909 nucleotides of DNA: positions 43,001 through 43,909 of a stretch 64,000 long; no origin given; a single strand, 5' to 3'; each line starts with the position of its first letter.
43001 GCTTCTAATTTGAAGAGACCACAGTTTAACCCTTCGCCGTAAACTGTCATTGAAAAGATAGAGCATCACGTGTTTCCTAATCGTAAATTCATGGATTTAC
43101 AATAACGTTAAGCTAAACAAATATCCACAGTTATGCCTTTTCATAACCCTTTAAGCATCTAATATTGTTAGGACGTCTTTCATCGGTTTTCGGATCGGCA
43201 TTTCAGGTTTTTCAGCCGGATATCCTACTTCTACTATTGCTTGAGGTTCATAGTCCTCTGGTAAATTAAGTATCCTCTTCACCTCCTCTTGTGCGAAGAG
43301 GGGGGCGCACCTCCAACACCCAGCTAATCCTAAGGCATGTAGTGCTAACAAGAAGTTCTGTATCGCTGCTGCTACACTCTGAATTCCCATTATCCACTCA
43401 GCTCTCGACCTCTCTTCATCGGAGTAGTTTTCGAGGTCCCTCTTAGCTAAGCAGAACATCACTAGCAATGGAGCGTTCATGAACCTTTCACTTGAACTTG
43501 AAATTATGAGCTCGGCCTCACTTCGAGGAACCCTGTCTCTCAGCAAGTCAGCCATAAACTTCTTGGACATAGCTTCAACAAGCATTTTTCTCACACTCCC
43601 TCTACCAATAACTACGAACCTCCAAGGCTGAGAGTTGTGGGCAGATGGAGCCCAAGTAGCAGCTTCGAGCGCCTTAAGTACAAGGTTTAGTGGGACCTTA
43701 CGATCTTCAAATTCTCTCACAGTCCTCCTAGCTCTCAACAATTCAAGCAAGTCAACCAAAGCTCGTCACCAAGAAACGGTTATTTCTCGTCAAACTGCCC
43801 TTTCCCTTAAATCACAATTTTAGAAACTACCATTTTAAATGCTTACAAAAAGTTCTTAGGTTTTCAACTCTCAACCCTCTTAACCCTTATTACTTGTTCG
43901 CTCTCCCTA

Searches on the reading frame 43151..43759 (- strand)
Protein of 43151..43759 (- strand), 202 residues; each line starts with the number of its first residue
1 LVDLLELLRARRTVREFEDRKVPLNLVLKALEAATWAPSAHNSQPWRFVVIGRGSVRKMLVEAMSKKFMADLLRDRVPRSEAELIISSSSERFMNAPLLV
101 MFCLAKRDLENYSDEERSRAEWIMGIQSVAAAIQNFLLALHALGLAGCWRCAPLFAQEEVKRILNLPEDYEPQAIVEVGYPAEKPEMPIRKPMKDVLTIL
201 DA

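Call 45: search_protein_families(library=pfam, proteins=[window:43151-43759:-], max_evalue=0.001)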
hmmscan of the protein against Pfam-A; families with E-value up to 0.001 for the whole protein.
window:43151-43759:- (202 aa): 2 families
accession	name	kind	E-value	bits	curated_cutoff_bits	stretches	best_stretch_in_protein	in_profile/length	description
PF00881.29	Nitroreductase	-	3e-36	125.6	23.5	1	8-180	1-167/167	Nitroreductase family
PF14512.11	TM1586_NiRdase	-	3.9e-12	46.7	27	1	29-58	162-191/215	Putative TM nitroreductase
